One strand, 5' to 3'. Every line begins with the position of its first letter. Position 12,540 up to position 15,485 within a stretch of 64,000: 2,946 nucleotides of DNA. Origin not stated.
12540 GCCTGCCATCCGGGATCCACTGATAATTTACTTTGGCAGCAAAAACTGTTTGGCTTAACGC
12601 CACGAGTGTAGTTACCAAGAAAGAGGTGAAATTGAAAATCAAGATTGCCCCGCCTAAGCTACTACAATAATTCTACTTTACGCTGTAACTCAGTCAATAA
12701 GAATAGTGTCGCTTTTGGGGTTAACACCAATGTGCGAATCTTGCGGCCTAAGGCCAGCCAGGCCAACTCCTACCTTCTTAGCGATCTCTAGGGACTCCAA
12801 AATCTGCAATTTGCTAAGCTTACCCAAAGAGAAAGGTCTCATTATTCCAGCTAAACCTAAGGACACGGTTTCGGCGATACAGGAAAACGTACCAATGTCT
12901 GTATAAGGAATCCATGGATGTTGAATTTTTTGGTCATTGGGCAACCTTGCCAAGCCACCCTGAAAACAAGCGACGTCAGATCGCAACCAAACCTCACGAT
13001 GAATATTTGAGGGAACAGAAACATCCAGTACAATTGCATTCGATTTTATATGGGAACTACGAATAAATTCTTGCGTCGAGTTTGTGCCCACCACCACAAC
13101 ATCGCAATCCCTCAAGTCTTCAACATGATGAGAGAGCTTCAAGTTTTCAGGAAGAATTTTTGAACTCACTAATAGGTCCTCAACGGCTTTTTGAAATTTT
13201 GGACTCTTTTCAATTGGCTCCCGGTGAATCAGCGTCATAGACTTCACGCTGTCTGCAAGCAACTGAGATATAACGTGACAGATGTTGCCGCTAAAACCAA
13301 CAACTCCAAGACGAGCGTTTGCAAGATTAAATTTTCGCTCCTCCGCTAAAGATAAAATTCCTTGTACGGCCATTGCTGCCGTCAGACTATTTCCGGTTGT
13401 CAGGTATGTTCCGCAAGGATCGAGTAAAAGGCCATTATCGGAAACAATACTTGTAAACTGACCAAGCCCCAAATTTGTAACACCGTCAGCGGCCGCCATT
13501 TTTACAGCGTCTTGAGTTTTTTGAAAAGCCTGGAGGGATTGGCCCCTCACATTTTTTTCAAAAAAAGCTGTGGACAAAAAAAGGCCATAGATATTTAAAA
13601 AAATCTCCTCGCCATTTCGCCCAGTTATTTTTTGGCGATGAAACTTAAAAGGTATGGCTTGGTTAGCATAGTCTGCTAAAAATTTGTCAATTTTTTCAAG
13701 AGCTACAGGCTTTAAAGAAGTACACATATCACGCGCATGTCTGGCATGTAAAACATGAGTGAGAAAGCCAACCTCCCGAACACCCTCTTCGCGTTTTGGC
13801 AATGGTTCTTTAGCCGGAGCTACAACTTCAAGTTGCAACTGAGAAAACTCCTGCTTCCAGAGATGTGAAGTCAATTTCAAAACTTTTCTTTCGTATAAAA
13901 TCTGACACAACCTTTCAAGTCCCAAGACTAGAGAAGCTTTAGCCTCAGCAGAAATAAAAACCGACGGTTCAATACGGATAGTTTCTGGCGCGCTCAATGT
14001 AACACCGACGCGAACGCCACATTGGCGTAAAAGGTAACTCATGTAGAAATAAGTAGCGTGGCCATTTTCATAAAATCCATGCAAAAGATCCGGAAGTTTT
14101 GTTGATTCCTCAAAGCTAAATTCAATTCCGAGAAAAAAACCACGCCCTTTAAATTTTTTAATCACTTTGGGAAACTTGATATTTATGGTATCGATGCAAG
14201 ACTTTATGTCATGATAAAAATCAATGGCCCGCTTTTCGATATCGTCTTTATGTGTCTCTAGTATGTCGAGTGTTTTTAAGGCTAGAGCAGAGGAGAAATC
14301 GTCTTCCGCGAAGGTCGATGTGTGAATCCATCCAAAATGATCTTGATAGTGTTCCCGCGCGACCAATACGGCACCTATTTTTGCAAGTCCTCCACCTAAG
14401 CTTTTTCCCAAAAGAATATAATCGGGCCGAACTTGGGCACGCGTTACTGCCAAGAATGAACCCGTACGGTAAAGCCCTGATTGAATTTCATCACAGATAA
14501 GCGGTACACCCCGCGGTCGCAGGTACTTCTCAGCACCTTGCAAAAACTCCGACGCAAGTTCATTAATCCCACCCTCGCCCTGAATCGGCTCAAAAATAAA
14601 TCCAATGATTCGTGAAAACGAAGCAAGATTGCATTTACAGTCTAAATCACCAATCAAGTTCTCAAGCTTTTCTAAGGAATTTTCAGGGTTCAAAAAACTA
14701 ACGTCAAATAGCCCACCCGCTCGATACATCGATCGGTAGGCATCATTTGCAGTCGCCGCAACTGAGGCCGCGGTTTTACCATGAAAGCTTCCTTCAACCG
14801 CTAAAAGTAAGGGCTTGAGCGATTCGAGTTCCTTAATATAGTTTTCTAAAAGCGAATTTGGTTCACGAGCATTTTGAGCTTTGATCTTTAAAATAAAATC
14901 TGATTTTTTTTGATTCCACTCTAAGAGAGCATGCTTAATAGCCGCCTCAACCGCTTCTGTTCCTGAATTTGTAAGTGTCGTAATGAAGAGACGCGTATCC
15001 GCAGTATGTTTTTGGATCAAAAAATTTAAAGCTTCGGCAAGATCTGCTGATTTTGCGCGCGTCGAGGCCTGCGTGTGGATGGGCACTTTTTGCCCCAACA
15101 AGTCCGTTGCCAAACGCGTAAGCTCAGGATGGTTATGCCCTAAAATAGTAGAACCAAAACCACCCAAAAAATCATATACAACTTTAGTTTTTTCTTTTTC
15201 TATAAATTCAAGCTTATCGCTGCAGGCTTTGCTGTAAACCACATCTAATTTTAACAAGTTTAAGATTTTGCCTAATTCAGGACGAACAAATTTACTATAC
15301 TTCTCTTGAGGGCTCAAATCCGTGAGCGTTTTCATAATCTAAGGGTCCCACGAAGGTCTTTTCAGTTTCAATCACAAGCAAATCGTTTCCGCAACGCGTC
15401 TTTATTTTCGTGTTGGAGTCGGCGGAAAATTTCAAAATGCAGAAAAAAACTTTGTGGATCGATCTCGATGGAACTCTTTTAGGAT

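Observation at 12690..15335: Class-III aminotransferase fused to an acyl-ACP-reductase-like domain: a predicted one-polypeptide thioester-to-aldehyde-to-amine module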

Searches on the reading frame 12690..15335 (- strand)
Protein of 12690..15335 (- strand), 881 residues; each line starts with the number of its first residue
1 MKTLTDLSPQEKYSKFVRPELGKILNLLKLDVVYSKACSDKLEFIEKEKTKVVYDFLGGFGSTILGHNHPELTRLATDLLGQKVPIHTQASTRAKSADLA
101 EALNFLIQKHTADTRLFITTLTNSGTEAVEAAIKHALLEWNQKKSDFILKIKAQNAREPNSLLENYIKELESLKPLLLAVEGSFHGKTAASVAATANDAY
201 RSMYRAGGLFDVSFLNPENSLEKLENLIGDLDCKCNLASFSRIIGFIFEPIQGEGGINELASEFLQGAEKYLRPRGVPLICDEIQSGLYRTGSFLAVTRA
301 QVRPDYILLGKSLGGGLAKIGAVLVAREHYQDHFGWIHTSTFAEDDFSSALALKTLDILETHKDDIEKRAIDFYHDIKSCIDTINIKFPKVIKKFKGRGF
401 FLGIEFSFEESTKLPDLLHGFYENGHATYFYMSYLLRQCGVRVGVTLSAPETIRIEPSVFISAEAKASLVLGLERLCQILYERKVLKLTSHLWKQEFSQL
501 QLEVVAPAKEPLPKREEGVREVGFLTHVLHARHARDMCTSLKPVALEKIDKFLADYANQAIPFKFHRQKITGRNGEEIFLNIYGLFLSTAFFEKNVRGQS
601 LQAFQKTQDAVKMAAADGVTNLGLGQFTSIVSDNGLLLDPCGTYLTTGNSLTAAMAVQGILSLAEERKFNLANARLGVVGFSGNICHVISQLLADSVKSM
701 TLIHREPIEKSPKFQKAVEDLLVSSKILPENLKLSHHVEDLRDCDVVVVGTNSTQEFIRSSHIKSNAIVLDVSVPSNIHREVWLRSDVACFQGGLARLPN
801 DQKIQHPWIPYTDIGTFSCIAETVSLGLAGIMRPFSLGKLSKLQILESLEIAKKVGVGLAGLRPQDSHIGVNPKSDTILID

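Call 3: search_protein_families(library=pfam, proteins=[window:12690-15335:-], max_evalue=0.01)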
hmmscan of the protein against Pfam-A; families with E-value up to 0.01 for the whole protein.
window:12690-15335:- (881 aa): 3 families
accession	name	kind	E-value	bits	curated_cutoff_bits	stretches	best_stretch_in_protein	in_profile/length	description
PF00202.27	Aminotran_3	-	1.2e-51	176.1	30.5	1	44-470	20-396/403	Aminotransferase class-III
PF01488.26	Shikimate_DH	-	3e-07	31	24.3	1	663-789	2-128/138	Shikimate / quinate 5-dehydrogenase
PF02882.25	THF_DHG_CYH_C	-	1.2e-06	28.4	27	1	645-775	8-110/160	Tetrahydrofolate dehydrogenase/cyclohydrolase, NAD(P)-binding domain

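Call 4: search_protein_families(library=ncbifam, proteins=[window:12690-15335:-], max_evalue=0.01)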
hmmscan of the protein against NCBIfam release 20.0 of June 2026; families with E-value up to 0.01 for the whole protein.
window:12690-15335:- (881 aa): 74 families (the best 25 are shown)
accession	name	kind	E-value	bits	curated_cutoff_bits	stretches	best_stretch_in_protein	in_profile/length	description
NF053554.1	prodigi_MAP_PigE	equivalog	9.5e-86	288.9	850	3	175-411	506-732/837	prodigiosin MAP biosynthesis aminotransferase PigE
TIGR00707.1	argD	subfamily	3.3e-48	164.4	410.05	2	168-410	109-333/381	acetylornithine/succinylornithine family transaminase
NF008570.0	PRK11522.1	equivalog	4.7e-43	147.4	612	2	177-469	178-446/464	putrescine aminotransferase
NF002874.0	PRK03244.1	equivalog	1.3e-42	146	457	1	49-413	41-348/399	acetylornithine transaminase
TIGR00709.1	dat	subfamily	1.5e-39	135.8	401.6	2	217-412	186-371/442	diaminobutyrate--2-oxoglutarate transaminase family protein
NF002325.0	PRK01278.1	subfamily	1.6e-39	135.7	372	2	177-410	123-340/395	acetylornithine transaminase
NF004426.0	PRK05769.1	equivalog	1.9e-39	135.7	552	2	172-464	139-424/441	acetyl ornithine aminotransferase family protein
TIGR01885.1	Orn_aminotrans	equivalog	1.3e-37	129.5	378.4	2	168-410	122-349/402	ornithine--oxo-acid transaminase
NF006733.0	PRK09264.1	subfamily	2.1e-37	128.7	438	2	178-412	133-366/425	diaminobutyrate--2-oxoglutarate transaminase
TIGR00508.1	bioA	equivalog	4.7e-35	121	405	2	174-409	123-365/419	adenosylmethionine--8-amino-7-oxononanoate transaminase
TIGR02407.1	ectoine_ectB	equivalog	5.9e-35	120.6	552.2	2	179-411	130-361/412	diaminobutyrate--2-oxoglutarate transaminase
TIGR03372.1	putres_am_tran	equivalog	1.2e-34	119.9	658.65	2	177-467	166-432/442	putrescine aminotransferase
NF003145.0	PRK04073.1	equivalog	2.9e-34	118.3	656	1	167-407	124-346/396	ornithine--oxo-acid transaminase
NF003468.0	PRK05093.1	subfamily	9.6e-34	116.7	522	2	173-425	129-364/405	acetylornithine/succinyldiaminopimelate transaminase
NF005393.0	PRK06938.1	subfamily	1.1e-33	116.3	671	2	240-406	233-394/469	diaminobutyrate--2-oxoglutarate transaminase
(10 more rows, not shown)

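Call 9: find_homologous_proteins(query=window:12690-15335:-, max_evalue=1e-10)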
Query window:12690-15335:- (881 aa): 1190 proteins with E <= 1e-10 among 8000 candidates; the best 120 are listed.
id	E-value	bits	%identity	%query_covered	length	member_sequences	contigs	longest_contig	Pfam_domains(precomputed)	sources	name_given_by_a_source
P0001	0.0e+0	1983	100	100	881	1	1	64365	PF02882.26,PF00202.28,PF01488.27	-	-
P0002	4.1e-274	930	50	97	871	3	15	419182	PF00202.28,PF01488.27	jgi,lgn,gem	-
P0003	1.1e-270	919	49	97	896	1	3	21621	PF00202.28,PF01488.27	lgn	-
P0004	4.7e-270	917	49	97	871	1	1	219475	PF00202.28,PF01118.31,PF01488.27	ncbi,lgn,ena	-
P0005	5.3e-268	910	50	97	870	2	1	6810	PF00202.28,PF01488.27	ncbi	ncbi:MAG: aminotransferase class III-fold pyridoxal phosphate-dependent enzyme [Bacteriovorax sp.]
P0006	6.8e-268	909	49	97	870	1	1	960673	PF00202.28,PF01488.27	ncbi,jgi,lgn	ncbi:MAG: aminotransferase class III-fold pyridoxal phosphate-dependent enzyme [Bacteriovorax sp.]|j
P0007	4.6e-267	907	51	97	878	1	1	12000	PF00202.28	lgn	-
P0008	6.8e-267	906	49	97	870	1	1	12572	PF00202.28,PF01488.27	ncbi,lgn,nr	ncbi:MAG: aminotransferase class III-fold pyridoxal phosphate-dependent enzyme [Bacteriovorax sp.]|n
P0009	9.3e-267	906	49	97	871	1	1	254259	PF00202.28,PF01488.27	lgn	-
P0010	7.0e-265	899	49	97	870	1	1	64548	PF00202.28,PF01488.27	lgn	-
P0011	8.7e-264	896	50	97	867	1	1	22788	PF00202.28,PF01488.27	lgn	-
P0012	1.8e-263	895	48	97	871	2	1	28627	PF00202.28,PF01488.27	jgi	jgi:acetylornithine/succinyldiaminopimelate/putrescine aminotransferase/predicted amino acid dehydro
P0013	1.9e-263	895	50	97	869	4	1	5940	PF00202.28,PF01118.31,PF01488.27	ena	-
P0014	7.3e-263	893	49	97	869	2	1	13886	PF00202.28,PF01488.27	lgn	-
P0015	1.3e-262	892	48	97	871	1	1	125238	PF00202.28,PF01488.27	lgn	-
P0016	4.9e-262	890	48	97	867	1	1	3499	PF00202.28,PF01488.27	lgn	-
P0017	1.4e-261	888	49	97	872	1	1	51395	PF00202.28,PF01488.27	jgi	jgi:acetylornithine/succinyldiaminopimelate/putrescine aminotransferase/predicted amino acid dehydro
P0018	2.5e-261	888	48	95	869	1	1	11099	PF00202.28,PF01488.27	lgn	-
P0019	1.7e-258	878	49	97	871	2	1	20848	PF00202.28,PF01488.27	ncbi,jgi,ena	-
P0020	1.3e-257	875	48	97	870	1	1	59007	PF00202.28,PF01118.31,PF01488.27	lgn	-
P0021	2.0e-256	871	47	97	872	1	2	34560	PF00202.28,PF01488.27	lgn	-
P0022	7.6e-256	870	47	97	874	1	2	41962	PF00202.28,PF01488.27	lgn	-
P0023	3.0e-253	861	48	97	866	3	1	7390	PF00202.28,PF01488.27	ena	-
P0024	1.8e-250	852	48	97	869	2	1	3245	PF00202.28,PF01488.27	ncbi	-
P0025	8.0e-246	836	46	97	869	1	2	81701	PF00202.28,PF01488.27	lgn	-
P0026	1.9e-245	835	46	97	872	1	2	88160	PF00202.28,PF01488.27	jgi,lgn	jgi:acetylornithine/succinyldiaminopimelate/putrescine aminotransferase/predicted amino acid dehydro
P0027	2.2e-236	805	45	97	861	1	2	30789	PF00202.28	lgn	-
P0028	2.3e-236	805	46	98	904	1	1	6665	PF00202.28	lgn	-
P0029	9.4e-232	790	45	98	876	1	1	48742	PF00202.28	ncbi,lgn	-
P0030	2.0e-230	785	43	97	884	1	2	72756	PF00202.28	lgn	-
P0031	2.6e-226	772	45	97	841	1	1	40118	PF00202.28,PF01488.27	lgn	-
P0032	3.4e-220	752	42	97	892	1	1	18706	PF00202.28,PF01118.31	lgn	-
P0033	2.5e-219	749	43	97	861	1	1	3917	PF00202.28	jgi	jgi:acetylornithine/succinyldiaminopimelate/putrescine aminotransferase/predicted amino acid dehydro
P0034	1.0e-217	743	43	97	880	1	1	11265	PF00202.28,PF01488.27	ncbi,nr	ncbi:MAG: aminotransferase class III-fold pyridoxal phosphate-dependent enzyme [Deltaproteobacteria 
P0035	2.1e-212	726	42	97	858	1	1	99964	PF00202.28,PF01488.27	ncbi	-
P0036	1.8e-211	723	51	71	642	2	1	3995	PF00202.28,PF01488.27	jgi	jgi:predicted amino acid dehydrogenase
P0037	5.3e-211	721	42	97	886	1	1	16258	PF00202.28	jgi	jgi:acetylornithine/succinyldiaminopimelate/putrescine aminotransferase/predicted amino acid dehydro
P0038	5.1e-208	711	42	99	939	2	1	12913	PF02882.26,PF00202.28,PF01488.27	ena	-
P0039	3.3e-206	705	41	98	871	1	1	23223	PF00202.28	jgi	jgi:acetylornithine/succinyldiaminopimelate/putrescine aminotransferase/predicted amino acid dehydro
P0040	4.1e-206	705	42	97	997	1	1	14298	PF00202.28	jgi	jgi:acetylornithine/succinyldiaminopimelate/putrescine aminotransferase/predicted amino acid dehydro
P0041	4.1e-202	692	41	96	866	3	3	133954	PF00202.28,PF01488.27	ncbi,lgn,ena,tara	tara:strand:- start:688 stop:3288 length:2601 start_codon:yes stop_codon:yes gene_type:complete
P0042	3.8e-200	685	41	95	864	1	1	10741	PF00202.28,PF01118.31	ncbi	-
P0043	4.5e-200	685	42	98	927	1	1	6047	PF00202.28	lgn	-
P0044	9.5e-200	684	41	98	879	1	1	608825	PF00202.28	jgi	-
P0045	3.0e-198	679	41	96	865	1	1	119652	PF00202.28,PF01118.31,PF01488.27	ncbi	-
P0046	2.7e-197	676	41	97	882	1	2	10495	PF00202.28,PF01488.27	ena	-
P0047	6.7e-196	671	40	96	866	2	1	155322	PF00202.28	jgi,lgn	jgi:acetylornithine/succinyldiaminopimelate/putrescine aminotransferase/predicted amino acid dehydro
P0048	3.6e-194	665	40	97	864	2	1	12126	PF00202.28,PF01488.27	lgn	-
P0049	8.0e-194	664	41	97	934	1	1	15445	PF00202.28,PF01488.27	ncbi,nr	ncbi:MAG: aminotransferase class III-fold pyridoxal phosphate-dependent enzyme [Deltaproteobacteria 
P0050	2.5e-193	663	41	97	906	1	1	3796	PF00202.28,PF01488.27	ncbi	-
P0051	2.8e-193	663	40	96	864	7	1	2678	PF00202.28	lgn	-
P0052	1.1e-192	661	41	98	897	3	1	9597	PF00202.28,PF01488.27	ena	-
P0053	2.6e-192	659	40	97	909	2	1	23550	PF00202.28,PF01488.27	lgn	-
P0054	3.3e-192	659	38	98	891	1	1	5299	PF00202.28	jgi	jgi:acetylornithine/succinyldiaminopimelate/putrescine aminotransferase/predicted amino acid dehydro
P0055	6.6e-192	658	40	96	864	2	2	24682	PF00202.28,PF01118.31,PF01488.27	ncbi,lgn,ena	-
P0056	7.8e-191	654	39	96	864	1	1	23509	PF02882.26,PF00202.28,PF01488.27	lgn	-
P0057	1.1e-190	654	39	97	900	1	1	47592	PF00202.28,PF01488.27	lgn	-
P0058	5.5e-190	652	40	95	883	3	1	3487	PF00202.28,PF01488.27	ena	-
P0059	2.8e-189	649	40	97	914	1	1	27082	PF02882.26,PF00202.28,PF01488.27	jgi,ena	-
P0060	5.5e-187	642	39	97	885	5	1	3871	PF00202.28,PF01488.27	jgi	jgi:acetylornithine/succinyldiaminopimelate/putrescine aminotransferase/predicted amino acid dehydro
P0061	9.0e-187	641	39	98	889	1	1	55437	PF00202.28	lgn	-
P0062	2.4e-186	640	39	98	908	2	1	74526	PF00202.28,PF01118.31,PF01488.27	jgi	jgi:acetylornithine/succinyldiaminopimelate/putrescine aminotransferase/predicted amino acid dehydro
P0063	7.5e-186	638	40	96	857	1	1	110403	PF00202.28,PF01118.31,PF01488.27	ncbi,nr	ncbi:MAG: aminotransferase class III-fold pyridoxal phosphate-dependent enzyme [Bdellovibrionaceae b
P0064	6.8e-185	635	38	98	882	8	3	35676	PF00202.28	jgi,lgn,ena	-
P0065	1.3e-184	634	39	97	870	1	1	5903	PF00202.28,PF01488.27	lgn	-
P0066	4.8e-184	632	38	97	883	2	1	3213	PF00202.28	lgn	-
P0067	1.4e-183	630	40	95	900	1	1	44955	PF00202.28,PF01488.27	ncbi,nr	ncbi:MAG: aminotransferase class III-fold pyridoxal phosphate-dependent enzyme [Bdellovibrionales ba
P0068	4.1e-183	629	38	97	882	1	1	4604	PF00202.28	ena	-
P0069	1.2e-182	627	38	97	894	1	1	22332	PF00202.28,PF01488.27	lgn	-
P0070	4.7e-182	625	39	97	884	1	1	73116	PF00202.28,PF01488.27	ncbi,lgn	-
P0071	7.9e-182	625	39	97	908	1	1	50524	PF00202.28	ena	-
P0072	1.1e-181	624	39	96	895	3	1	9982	PF00202.28,PF01488.27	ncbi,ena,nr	ncbi:MAG: aminotransferase class III-fold pyridoxal phosphate-dependent enzyme [Acidobacteriia bacte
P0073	3.9e-181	622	37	98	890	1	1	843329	PF00202.28,PF01488.27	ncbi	-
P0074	4.8e-181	622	38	97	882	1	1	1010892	PF00202.28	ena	-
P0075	7.8e-181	621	38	96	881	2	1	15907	PF00202.28,PF01488.27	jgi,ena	-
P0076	1.7e-180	620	37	97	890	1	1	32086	PF00202.28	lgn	-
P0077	1.3e-179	617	38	96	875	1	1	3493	PF00202.28,PF01488.27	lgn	-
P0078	2.5e-179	616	38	97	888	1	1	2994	PF00202.28,PF01488.27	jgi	-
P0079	6.1e-179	615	39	97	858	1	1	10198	PF00202.28,PF01488.27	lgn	-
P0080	2.2e-176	607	39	97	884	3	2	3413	PF00202.28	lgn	-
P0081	2.9e-172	593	36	98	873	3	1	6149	PF00202.28,PF01488.27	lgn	-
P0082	4.5e-172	592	38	96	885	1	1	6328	PF00202.28,PF01488.27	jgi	jgi:acetylornithine/succinyldiaminopimelate/putrescine aminotransferase/predicted amino acid dehydro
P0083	6.7e-172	592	38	96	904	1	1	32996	PF00202.28,PF01488.27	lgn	-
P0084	2.2e-171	590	40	98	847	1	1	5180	PF00202.28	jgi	jgi:acetylornithine/succinyldiaminopimelate/putrescine aminotransferase/predicted amino acid dehydro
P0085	5.2e-166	572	38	96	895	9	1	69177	PF00202.28,PF01118.31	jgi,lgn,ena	-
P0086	6.2e-164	565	39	97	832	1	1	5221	PF00202.28,PF01118.31,PF13460.13,PF01488.27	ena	-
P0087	1.8e-163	564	37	96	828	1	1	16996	PF00202.28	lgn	-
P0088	4.4e-163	563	43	71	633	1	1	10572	PF00202.28,PF01488.27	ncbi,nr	ncbi:MAG: aminotransferase class III-fold pyridoxal phosphate-dependent enzyme [Deltaproteobacteria 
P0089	9.1e-162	558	38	97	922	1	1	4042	PF00202.28,PF01488.27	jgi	jgi:acetylornithine/succinyldiaminopimelate/putrescine aminotransferase/predicted amino acid dehydro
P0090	2.0e-147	511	35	96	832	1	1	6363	PF00202.28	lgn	-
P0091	1.0e-146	509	36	93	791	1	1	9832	PF00202.28,PF01488.27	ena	-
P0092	7.8e-139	482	35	78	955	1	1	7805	PF00202.28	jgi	-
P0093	1.1e-136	475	43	65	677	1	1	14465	PF00202.28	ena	-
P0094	1.9e-135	471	34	55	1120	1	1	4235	PF00202.28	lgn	-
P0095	1.1e-134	469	34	97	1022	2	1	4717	PF00202.28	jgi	-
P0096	2.4e-134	468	34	55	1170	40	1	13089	PF00202.28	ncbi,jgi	jgi:acetylornithine/succinyldiaminopimelate/putrescine aminotransferase/predicted amino acid dehydro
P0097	3.4e-133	464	33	98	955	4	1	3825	PF00202.28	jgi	-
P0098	2.1e-130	455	33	55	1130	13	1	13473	PF00202.28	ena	-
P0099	7.1e-130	453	32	98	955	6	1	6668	PF00202.28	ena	-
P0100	3.2e-129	451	33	96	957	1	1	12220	PF00202.28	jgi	jgi:acetylornithine/succinyldiaminopimelate/putrescine aminotransferase/predicted amino acid dehydro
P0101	1.5e-127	445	31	97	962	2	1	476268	PF00202.28,PF01488.27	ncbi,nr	ncbi:MAG: aminotransferase class III-fold pyridoxal phosphate-dependent enzyme [Proteobacteria bacte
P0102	6.0e-127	443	33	96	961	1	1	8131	PF00202.28,PF01488.27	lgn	-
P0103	2.0e-125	438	34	76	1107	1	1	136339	PF00202.28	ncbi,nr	ncbi:hypothetical protein HDV05_005430 [Chytridiales sp. JEL 0842]|nr:hypothetical protein HDV05_005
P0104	5.0e-124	433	33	96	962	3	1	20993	PF00202.28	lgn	-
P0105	1.5e-123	432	32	98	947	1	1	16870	PF00202.28,PF01488.27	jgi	-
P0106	1.7e-123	432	34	96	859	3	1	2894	PF00202.28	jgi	jgi:acetylornithine/succinyldiaminopimelate/putrescine aminotransferase/predicted amino acid dehydro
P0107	4.9e-123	430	31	96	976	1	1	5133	PF00202.28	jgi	-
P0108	7.8e-123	430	32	98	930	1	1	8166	PF00202.28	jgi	jgi:acetylornithine/succinyldiaminopimelate/putrescine aminotransferase/predicted amino acid dehydro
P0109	1.9e-122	428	32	94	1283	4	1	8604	PF00202.28,PF01488.27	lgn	-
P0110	2.2e-122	428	31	97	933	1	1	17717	PF00202.28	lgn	-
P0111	2.8e-122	428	30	97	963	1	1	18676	PF00202.28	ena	-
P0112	4.5e-122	427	33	97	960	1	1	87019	PF00202.28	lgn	-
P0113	5.0e-122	427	31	97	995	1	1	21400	PF00202.28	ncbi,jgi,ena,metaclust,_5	metaclust:\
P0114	6.4e-122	427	30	97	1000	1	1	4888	PF00202.28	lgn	-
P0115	1.3e-121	425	32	97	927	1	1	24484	PF00202.28,PF01488.27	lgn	-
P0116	1.4e-121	425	30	98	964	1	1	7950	PF00202.28,PF01488.27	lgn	-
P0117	2.5e-121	425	32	97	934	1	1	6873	PF00202.28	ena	-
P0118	4.1e-121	424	32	97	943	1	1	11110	PF00202.28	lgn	-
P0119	4.6e-121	424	33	95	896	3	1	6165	PF00202.28,PF01488.27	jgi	jgi:acetylornithine/succinyldiaminopimelate/putrescine aminotransferase/predicted amino acid dehydro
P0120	5.9e-121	423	31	97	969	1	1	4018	PF00202.28,PF01488.27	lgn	-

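Call 16: find_encoding_contigs(protein=P0006, flank=10000, max_places=2)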
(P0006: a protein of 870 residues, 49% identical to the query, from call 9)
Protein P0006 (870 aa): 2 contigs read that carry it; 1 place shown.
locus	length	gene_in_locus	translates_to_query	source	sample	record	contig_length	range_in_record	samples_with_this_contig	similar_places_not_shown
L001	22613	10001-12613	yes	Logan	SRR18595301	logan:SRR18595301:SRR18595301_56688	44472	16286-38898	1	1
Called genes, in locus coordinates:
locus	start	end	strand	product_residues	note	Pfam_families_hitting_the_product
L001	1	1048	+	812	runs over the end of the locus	PF01326:PPDK_N, PF27448:Rph_4th, PF00391:PEP-utilizers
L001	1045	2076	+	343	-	PF00586:AIRS (weak)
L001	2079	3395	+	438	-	PF00155:Aminotran_1_2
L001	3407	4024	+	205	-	PF02223:Thymidylate_kin (weak)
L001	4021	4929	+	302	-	PF00781:DAGK_cat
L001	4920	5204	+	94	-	-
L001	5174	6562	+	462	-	PF13091:PLDc_2 (weak)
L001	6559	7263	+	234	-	-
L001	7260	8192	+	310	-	PF01370:Epimerase, PF04321:RmlD_sub_bind, PF08659:KR (faint), PF16363:GDP_Man_Dehyd (faint), PF02719:Polysacc_synt_2 (weak), PF01073:3Beta_HSD, PF07993:NAD_binding_4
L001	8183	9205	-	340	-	PF00586:AIRS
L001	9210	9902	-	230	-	PF00702:Hydrolase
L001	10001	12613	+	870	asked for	PF00202:Aminotran_3, PF01488:Shikimate_DH (weak)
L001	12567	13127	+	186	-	-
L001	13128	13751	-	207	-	PF01522:Polysacc_deac_1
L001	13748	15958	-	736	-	PF03176:MMPL (faint)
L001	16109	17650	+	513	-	-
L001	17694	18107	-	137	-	-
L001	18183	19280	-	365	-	PF00685:Sulfotransfer_1, PF13469:Sulfotransfer_3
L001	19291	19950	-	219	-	PF04116:FA_hydroxylase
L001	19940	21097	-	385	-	PF02458:Transferase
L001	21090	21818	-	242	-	PF14518:Haem_oxygenas_2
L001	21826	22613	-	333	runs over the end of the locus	-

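Call 22: find_related_loci(query=window:12690-15335:-, collection=genome_contigs, flank=10000)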
Query window:12690-15335:- (881 aa) in genome_contigs; peptide patterns used: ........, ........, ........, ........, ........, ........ (x = any residue, [..] = any of these).
125 stretches matched a pattern; 1 encode a relative of the query (tblastn E <= 1e-3); 1 distinct loci.
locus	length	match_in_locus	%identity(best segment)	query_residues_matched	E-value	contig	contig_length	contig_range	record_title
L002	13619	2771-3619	22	44-360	2e-15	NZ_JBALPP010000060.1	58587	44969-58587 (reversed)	Neobacillus drentensis strain JJ1276 JJ-1276_contig_62, whole genome shotgun sequence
